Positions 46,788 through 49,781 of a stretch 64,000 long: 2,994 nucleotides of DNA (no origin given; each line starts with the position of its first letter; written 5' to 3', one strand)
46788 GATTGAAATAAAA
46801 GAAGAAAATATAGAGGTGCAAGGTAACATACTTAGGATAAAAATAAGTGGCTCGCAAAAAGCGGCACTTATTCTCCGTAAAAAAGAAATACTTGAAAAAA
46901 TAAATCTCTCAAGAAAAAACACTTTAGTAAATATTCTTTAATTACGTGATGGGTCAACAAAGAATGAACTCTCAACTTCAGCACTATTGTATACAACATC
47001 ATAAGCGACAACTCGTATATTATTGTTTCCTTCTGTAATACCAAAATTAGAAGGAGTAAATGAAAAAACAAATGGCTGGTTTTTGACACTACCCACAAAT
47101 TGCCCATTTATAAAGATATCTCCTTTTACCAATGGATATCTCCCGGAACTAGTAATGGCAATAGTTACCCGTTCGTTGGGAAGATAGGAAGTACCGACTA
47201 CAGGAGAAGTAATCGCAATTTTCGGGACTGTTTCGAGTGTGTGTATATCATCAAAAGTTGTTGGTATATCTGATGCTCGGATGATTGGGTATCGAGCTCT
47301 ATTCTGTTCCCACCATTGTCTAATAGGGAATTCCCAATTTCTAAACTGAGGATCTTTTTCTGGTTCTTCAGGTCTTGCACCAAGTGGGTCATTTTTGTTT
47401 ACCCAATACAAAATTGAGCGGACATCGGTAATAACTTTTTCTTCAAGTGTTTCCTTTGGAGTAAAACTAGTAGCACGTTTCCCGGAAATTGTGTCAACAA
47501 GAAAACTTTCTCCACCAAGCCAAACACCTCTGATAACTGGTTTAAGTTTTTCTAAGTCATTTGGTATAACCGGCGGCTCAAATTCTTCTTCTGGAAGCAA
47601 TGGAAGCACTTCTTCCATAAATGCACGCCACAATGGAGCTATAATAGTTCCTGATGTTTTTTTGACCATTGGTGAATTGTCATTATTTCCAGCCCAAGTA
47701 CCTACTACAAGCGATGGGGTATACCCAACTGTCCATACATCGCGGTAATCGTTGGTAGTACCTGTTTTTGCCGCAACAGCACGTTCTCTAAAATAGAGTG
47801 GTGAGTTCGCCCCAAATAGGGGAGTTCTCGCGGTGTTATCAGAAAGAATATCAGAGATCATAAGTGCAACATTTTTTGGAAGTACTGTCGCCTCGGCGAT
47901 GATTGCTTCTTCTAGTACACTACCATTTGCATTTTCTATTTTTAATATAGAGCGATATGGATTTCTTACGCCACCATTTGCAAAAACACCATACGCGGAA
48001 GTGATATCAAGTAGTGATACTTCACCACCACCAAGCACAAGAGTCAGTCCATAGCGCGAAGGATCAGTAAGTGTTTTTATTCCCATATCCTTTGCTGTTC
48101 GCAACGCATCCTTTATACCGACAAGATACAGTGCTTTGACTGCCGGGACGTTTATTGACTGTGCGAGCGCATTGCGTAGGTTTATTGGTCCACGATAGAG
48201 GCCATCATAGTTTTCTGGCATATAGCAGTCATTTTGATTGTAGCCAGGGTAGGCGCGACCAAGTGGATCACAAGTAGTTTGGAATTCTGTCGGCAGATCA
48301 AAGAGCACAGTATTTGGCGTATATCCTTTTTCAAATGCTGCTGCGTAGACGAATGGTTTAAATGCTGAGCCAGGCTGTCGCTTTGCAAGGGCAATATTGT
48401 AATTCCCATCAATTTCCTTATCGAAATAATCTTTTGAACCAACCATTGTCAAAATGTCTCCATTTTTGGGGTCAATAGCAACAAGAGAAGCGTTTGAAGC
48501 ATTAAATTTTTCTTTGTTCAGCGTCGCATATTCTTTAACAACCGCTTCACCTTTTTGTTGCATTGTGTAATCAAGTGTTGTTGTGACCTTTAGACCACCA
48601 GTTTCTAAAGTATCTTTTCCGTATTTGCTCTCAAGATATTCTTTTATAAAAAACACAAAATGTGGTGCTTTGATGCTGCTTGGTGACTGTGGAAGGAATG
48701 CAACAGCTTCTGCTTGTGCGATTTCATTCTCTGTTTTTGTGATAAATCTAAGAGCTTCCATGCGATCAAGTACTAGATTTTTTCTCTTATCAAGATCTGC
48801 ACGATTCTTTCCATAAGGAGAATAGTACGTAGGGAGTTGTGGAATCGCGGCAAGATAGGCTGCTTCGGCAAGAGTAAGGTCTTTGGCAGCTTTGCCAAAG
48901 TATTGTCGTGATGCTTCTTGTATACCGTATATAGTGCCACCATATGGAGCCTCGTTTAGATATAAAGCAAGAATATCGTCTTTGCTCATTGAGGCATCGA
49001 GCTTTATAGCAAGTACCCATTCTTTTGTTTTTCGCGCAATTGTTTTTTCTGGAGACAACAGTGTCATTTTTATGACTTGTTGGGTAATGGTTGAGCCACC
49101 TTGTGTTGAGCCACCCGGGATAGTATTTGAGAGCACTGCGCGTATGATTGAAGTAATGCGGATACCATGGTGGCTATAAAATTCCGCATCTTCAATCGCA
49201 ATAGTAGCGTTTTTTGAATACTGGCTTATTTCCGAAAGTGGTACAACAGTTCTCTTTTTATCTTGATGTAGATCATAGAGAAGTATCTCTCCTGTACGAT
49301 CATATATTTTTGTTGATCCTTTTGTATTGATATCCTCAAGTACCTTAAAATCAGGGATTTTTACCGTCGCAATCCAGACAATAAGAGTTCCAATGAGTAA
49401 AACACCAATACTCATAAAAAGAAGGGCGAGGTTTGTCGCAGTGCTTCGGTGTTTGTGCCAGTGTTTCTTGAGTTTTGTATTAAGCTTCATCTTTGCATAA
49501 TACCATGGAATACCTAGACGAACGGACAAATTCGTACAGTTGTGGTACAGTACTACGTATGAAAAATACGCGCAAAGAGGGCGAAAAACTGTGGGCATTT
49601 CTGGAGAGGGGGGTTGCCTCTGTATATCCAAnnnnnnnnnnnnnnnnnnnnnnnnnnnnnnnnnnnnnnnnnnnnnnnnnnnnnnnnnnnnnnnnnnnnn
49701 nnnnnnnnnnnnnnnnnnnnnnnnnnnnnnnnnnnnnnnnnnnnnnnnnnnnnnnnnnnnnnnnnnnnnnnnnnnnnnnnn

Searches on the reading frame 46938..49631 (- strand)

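Call 38: search_protein_families(library=pfam, proteins=[window:46938-49631:-], max_evalue=0.001)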
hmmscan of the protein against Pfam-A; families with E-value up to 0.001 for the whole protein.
window:46938-49631:- (897 aa): 3 families
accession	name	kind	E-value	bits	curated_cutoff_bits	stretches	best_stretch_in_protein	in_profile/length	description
PF00912.28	Transgly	-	1.8e-61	207.1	27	1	119-291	6-177/178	Transglycosylase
PF00905.27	Transpeptidase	-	2.9e-21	76.4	22.1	1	382-672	2-298/299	Penicillin binding protein transpeptidase domain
PF17957.7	Big_7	-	9.8e-06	26.6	24.1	1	803-874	1-70/70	Bacterial Ig domain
